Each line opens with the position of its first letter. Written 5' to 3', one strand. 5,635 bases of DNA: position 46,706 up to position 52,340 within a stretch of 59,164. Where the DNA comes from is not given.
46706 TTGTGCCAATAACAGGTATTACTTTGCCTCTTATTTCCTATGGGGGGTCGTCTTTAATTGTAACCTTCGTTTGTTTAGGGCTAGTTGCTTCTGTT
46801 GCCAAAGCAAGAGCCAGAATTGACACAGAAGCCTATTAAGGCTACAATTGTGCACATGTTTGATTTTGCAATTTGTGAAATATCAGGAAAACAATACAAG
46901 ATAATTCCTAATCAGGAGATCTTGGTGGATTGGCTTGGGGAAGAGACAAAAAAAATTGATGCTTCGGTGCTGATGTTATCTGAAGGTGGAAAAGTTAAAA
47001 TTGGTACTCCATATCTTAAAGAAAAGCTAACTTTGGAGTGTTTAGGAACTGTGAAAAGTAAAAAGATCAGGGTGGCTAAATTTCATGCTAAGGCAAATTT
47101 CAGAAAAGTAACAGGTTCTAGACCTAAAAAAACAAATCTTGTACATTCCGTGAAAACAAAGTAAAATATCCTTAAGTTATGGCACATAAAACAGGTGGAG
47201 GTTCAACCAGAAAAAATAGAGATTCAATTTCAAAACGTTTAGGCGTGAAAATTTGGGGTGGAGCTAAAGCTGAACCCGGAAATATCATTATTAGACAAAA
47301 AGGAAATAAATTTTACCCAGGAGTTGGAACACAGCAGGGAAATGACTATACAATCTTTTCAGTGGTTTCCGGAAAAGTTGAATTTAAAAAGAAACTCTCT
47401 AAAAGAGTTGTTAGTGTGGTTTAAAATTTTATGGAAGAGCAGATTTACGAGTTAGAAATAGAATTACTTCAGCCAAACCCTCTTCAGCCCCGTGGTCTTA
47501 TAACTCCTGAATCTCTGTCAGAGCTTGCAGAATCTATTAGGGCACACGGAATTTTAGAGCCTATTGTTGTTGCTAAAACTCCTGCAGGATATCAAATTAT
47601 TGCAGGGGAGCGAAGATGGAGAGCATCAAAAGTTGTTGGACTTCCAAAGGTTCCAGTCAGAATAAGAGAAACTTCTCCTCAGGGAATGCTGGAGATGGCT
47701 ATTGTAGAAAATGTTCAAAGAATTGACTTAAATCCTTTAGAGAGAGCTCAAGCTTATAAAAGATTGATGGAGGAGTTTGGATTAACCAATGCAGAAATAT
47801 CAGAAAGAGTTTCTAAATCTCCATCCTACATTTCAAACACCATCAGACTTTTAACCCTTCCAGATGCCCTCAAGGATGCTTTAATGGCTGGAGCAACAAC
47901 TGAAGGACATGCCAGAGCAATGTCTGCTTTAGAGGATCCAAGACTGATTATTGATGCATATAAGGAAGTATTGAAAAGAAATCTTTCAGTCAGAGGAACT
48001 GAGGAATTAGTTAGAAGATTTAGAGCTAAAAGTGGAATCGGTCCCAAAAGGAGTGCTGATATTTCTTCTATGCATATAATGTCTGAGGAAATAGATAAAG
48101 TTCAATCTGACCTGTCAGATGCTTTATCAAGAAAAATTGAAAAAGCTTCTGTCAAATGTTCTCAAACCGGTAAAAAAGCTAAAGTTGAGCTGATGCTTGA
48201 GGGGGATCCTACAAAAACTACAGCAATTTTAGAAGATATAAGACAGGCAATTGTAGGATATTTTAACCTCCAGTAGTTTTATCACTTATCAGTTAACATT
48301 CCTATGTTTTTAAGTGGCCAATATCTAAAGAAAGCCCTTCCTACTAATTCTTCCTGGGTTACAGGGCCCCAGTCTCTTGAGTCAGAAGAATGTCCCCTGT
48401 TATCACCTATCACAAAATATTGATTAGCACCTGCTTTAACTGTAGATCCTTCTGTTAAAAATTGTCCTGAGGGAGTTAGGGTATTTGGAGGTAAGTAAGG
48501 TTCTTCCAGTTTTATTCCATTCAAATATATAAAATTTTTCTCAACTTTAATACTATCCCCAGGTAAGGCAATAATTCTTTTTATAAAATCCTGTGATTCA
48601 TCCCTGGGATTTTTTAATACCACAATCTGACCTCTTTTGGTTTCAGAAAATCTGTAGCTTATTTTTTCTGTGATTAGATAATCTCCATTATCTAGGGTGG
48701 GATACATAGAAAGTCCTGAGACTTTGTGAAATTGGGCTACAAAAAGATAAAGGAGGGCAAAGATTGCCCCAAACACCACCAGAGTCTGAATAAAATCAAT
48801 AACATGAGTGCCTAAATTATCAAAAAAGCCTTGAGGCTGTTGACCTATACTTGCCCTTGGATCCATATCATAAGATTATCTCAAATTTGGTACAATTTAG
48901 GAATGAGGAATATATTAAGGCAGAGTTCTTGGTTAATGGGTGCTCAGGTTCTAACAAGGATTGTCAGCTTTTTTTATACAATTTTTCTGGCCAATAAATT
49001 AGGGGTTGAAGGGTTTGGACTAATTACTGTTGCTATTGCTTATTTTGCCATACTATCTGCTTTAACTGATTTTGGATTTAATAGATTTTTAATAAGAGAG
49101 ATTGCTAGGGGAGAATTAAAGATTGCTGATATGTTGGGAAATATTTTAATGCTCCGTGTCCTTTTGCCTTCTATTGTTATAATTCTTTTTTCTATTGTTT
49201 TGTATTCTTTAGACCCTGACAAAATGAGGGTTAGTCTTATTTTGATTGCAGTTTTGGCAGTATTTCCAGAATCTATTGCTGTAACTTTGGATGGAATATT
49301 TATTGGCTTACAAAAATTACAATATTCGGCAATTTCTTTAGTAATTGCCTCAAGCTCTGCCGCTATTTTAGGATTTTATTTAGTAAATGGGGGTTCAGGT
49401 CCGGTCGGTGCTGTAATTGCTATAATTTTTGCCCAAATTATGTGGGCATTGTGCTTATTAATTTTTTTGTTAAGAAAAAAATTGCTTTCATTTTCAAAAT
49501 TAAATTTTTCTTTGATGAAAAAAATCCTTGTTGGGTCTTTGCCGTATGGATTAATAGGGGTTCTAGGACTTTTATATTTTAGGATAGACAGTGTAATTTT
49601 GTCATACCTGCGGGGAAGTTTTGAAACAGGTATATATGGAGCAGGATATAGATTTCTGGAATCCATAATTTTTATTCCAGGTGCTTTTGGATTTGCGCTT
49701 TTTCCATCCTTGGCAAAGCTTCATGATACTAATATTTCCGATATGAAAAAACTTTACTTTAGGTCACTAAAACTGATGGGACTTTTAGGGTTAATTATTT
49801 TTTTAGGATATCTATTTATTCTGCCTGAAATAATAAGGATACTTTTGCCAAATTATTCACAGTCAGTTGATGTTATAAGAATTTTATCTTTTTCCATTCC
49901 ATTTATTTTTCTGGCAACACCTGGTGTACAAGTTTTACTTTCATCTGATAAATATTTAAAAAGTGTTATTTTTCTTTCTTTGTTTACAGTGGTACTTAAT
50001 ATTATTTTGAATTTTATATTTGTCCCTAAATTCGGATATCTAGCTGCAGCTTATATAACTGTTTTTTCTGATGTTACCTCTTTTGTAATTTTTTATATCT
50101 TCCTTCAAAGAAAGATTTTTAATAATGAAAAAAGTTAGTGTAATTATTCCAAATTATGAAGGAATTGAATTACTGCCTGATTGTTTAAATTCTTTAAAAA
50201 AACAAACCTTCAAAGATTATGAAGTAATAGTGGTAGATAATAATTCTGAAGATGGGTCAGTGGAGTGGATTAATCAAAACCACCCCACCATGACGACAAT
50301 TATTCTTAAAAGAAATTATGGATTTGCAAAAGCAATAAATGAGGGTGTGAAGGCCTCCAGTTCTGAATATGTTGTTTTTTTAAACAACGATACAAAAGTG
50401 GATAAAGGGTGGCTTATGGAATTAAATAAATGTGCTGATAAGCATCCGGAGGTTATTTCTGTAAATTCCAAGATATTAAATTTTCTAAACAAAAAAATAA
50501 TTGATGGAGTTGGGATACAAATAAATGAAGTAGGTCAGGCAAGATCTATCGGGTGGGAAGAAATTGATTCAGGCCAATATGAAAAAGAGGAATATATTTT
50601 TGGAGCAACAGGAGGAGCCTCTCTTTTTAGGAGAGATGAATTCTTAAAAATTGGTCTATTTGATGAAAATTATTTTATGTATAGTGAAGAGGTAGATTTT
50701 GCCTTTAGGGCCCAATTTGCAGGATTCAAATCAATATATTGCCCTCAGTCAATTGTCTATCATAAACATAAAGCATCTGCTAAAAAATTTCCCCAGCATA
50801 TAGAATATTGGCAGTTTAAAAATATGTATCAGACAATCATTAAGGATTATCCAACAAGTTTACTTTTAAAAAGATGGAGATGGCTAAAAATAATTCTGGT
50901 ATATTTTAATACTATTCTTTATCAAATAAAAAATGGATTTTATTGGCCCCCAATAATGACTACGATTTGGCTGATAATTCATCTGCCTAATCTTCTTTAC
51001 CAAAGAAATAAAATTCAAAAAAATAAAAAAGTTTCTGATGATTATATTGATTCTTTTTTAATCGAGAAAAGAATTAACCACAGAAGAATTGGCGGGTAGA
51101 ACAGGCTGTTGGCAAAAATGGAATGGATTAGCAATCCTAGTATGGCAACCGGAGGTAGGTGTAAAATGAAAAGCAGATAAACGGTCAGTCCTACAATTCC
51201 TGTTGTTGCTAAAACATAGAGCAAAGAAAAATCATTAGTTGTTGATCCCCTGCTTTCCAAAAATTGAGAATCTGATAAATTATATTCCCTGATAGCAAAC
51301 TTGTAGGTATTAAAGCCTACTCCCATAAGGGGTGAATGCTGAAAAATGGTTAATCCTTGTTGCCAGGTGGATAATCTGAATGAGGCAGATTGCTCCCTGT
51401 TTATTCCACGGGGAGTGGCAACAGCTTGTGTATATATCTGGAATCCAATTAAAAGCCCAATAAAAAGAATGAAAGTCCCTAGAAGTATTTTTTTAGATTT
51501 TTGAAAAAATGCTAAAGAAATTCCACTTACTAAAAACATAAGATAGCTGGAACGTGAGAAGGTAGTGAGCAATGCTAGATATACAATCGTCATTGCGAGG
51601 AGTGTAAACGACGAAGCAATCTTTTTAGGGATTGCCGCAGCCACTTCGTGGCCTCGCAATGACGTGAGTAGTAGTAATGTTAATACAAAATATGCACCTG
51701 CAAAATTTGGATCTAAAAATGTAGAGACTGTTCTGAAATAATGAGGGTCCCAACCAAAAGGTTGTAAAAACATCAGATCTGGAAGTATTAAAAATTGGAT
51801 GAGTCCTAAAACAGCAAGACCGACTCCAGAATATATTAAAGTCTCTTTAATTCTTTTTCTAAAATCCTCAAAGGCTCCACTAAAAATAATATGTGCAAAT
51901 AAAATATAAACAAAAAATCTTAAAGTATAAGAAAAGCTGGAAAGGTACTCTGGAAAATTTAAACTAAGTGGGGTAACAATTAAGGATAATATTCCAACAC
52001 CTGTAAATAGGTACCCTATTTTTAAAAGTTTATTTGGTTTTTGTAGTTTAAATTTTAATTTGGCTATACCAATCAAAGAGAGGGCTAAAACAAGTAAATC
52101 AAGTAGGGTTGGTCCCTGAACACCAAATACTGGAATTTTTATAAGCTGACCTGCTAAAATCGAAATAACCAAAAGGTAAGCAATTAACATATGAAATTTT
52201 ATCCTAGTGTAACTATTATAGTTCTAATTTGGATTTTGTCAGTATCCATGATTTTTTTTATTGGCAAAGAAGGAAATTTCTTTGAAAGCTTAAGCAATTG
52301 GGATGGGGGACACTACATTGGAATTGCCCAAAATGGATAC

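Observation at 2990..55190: Recurrent extended -10 promoters 6-8 nt upstream of ATG codons: evidence for widespread leaderless mRNAs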

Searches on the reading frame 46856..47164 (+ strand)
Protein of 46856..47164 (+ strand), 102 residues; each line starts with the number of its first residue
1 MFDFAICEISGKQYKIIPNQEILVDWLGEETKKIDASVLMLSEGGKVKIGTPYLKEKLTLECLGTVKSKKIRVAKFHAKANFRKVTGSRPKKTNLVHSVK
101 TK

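Call 6: search_protein_families(library=ncbifam, proteins=[window:46856-47164:+])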
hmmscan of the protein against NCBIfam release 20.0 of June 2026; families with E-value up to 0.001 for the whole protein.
window:46856-47164:+ (102 aa): 2 families
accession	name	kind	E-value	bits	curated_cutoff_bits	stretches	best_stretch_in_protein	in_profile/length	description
TIGR00061.1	L21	equivalog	1.6e-14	54.1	43.7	1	4-95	1-95/101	50S ribosomal protein L21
NF008916.0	PRK12278.1-4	equivalog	1.6e-08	34.6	193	1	4-94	2-95/223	50S ribosomal protein L21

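Call 76: find_encoding_contigs(protein=window:46856-47164:+, flank=3000, max_places=10)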
Protein window:46856-47164:+ (102 aa): 23 contigs read that carry it; 10 places shown.
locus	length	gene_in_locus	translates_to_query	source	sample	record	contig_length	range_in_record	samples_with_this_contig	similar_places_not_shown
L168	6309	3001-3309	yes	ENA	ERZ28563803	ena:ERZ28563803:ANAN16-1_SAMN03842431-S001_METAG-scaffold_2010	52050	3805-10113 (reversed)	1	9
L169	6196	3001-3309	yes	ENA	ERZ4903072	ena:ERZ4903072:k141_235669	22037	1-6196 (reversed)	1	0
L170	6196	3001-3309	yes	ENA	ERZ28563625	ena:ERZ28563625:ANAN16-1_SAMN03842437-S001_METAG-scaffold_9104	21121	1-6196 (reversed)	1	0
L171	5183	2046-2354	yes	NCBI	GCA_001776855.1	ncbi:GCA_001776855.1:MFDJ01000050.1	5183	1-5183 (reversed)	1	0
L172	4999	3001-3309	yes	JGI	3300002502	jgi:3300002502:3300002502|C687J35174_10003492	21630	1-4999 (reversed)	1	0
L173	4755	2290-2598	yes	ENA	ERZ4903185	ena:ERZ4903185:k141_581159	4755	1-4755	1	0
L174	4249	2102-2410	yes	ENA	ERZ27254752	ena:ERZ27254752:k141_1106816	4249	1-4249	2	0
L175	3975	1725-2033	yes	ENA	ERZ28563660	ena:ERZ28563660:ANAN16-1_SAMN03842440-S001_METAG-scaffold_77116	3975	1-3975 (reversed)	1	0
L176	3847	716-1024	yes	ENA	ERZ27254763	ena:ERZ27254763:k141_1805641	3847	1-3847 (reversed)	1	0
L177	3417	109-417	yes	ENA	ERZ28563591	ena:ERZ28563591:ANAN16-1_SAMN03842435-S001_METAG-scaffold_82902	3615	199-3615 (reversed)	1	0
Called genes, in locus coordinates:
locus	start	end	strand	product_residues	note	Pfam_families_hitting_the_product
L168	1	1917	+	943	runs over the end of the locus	PF00133:tRNA-synt_1, PF09334:tRNA-synt_1g (faint), PF01921:tRNA-synt_1f (faint), PF08264:Anticodon_1, PF19302:DUF5915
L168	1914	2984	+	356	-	PF01098:FTSW_RODA_SPOVE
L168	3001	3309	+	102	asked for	PF00829:Ribosomal_L21p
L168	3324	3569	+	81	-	PF01016:Ribosomal_L27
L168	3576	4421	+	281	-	PF02195:ParB_N, PF17762:HTH_ParB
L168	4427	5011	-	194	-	PF10502:Peptidase_S26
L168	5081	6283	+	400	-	PF01943:Polysacc_synt, PF13440:Polysacc_synt_3, PF03023:MurJ (faint)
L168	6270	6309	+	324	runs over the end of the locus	PF00535:Glycos_transf_2, PF10111:Glyco_tranf_2_2 (faint), PF13641:Glyco_tranf_2_3, PF13632:Glyco_trans_2_3 (weak)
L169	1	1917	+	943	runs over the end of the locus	PF00133:tRNA-synt_1, PF09334:tRNA-synt_1g (faint), PF01921:tRNA-synt_1f (faint), PF08264:Anticodon_1, PF19302:DUF5915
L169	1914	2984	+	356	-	PF01098:FTSW_RODA_SPOVE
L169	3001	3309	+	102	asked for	PF00829:Ribosomal_L21p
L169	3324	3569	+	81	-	PF01016:Ribosomal_L27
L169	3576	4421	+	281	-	PF02195:ParB_N, PF17762:HTH_ParB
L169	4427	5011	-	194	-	PF10502:Peptidase_S26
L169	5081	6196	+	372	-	?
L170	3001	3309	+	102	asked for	PF00829:Ribosomal_L21p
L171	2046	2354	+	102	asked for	PF00829:Ribosomal_L21p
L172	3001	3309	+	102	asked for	PF00829:Ribosomal_L21p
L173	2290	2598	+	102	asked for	PF00829:Ribosomal_L21p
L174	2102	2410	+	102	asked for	PF00829:Ribosomal_L21p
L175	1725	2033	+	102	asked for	PF00829:Ribosomal_L21p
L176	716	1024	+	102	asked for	PF00829:Ribosomal_L21p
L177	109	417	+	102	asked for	PF00829:Ribosomal_L21p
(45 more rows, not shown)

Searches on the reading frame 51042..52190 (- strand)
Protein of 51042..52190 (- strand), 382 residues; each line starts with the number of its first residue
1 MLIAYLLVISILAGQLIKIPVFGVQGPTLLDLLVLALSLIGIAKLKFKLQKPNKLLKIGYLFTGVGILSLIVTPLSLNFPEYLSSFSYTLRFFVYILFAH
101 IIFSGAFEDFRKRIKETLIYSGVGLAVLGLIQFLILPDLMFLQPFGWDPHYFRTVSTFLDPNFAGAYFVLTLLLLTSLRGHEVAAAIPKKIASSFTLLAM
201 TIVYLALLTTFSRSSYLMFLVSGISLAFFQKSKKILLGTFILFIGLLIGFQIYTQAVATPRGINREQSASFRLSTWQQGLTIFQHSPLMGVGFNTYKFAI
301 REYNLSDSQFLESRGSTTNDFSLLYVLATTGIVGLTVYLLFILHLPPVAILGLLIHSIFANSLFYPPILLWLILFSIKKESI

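Call 55: search_protein_families(library=pfam, proteins=[window:51042-52190:-], max_evalue=0.00001)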
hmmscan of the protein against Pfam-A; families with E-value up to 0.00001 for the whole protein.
window:51042-52190:- (382 aa): 1 family
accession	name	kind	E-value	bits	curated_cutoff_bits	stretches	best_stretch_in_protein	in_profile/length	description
PF04932.20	Wzy_C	-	2.6e-15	57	31.7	1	200-339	3-149/149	O-Antigen ligase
